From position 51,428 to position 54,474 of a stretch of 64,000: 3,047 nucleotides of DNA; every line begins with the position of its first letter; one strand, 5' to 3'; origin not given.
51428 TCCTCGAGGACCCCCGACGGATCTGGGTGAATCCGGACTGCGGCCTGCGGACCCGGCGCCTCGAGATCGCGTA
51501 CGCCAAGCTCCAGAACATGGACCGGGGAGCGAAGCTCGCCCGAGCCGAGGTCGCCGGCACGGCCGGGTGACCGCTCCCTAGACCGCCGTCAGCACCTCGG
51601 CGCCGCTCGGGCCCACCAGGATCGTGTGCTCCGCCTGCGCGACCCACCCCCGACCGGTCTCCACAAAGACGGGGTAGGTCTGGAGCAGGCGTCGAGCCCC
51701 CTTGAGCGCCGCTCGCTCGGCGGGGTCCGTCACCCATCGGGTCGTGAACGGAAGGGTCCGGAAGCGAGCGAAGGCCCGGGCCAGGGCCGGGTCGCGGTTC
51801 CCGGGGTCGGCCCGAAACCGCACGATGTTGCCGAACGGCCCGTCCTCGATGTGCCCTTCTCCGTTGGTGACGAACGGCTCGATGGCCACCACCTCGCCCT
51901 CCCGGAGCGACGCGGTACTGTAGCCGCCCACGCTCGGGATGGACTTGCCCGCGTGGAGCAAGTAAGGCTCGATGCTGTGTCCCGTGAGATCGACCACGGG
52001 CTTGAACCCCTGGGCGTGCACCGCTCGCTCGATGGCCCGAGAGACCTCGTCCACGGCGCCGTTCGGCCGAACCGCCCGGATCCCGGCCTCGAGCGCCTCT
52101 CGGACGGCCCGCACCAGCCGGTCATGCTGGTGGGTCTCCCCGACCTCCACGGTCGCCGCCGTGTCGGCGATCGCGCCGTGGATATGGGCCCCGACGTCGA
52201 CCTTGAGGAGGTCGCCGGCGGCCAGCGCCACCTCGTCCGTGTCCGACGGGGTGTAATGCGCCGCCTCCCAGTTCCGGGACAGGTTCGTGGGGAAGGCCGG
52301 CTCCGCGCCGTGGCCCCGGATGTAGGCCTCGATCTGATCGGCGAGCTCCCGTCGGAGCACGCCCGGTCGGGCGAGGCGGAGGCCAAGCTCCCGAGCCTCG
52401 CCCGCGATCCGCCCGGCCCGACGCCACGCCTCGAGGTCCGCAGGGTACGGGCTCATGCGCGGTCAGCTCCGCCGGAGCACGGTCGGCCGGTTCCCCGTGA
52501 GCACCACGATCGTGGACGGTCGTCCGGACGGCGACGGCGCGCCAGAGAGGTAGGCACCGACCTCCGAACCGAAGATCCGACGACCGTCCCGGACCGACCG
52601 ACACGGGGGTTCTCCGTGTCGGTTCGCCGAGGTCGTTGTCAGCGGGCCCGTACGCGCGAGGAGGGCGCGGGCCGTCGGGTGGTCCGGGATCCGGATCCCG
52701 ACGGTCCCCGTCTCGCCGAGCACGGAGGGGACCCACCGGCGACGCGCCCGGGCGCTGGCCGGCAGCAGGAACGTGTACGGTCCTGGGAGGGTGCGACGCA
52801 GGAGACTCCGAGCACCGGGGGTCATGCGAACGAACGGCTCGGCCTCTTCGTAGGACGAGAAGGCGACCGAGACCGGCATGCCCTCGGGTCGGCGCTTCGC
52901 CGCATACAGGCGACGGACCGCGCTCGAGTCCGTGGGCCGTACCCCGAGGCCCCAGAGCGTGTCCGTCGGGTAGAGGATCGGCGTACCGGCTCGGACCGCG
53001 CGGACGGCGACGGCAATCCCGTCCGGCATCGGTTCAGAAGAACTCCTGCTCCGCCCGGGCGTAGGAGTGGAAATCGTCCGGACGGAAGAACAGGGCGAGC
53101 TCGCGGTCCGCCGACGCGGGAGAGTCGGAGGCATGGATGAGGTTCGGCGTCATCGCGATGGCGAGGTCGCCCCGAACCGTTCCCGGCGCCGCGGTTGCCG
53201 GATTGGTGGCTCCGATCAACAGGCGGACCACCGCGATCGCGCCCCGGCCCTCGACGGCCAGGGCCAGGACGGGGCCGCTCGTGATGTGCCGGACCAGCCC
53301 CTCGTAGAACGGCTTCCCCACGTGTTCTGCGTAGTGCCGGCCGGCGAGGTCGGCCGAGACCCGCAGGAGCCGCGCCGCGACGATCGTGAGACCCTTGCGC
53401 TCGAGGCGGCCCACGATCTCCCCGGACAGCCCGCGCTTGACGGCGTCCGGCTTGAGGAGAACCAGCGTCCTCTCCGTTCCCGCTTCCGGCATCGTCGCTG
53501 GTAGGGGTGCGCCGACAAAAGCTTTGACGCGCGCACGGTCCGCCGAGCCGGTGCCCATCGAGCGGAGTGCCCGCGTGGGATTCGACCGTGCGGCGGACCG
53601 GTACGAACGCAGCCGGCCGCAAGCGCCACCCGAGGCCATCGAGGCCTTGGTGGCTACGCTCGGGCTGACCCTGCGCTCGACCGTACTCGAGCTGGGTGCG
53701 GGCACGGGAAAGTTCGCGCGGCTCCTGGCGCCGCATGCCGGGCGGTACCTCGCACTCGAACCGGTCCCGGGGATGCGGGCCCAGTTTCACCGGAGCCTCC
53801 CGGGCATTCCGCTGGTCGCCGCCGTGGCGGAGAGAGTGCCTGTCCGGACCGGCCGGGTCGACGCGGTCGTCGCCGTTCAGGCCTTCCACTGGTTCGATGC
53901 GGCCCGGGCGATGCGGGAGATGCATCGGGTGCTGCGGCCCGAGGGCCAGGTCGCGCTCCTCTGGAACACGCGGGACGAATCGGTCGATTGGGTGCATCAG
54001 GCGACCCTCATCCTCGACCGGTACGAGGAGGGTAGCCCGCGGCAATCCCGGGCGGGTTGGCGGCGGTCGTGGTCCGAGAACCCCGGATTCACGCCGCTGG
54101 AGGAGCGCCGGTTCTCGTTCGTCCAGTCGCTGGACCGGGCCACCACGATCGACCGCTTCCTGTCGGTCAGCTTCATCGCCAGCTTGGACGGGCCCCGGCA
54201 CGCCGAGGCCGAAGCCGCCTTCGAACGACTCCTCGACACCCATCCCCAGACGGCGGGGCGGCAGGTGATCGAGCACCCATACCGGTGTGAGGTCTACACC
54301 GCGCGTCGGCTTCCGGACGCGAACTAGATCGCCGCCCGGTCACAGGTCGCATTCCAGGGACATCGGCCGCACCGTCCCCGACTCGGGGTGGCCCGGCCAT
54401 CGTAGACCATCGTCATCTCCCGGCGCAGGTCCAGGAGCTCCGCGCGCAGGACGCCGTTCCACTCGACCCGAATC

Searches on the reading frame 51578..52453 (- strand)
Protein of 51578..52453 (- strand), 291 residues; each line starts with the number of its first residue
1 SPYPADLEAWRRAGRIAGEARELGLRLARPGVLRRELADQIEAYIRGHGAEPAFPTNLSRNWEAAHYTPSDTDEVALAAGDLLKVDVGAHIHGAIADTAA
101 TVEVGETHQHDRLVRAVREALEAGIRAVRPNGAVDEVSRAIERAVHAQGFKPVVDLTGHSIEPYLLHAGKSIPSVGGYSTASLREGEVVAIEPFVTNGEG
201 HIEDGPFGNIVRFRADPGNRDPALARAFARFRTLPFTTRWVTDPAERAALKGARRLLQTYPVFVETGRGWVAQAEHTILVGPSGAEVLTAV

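Call 27: search_protein_families(library=pfam, proteins=[window:51578-52453:-], max_evalue=0.001)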
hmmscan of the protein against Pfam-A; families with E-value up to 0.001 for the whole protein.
window:51578-52453:- (291 aa): 1 family
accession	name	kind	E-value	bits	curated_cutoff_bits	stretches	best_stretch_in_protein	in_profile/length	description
PF00557.29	Peptidase_M24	-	2e-35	122.9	23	1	9-200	2-194/208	Metallopeptidase family M24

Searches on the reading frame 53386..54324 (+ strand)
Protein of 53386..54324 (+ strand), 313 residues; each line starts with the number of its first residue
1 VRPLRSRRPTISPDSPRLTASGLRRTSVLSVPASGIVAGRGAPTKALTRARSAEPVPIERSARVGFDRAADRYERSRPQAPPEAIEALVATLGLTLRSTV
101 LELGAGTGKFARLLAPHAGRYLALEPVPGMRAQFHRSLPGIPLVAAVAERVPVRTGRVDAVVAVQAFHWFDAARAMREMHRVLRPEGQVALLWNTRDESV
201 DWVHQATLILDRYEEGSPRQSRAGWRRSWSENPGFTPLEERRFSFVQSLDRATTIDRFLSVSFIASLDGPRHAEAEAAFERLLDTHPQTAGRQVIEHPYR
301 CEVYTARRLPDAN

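Call 28: search_protein_families(library=pfam, proteins=[window:53386-54324:+], max_evalue=0.001)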
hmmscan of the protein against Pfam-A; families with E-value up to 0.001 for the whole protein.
window:53386-54324:+ (313 aa): 4 families
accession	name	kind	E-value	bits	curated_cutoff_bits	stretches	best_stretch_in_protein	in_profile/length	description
PF08241.18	Methyltransf_11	-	1.7e-18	67.4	21.2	1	101-190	1-94/95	Methyltransferase domain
PF13649.12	Methyltransf_25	-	3.5e-15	56.9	27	1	100-187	1-97/97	Methyltransferase domain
PF08242.18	Methyltransf_12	-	1.2e-09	39.2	30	1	101-188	1-97/98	Methyltransferase domain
PF13489.12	Methyltransf_23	-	3.3e-09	37.1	27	1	82-229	10-154/164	Methyltransferase domain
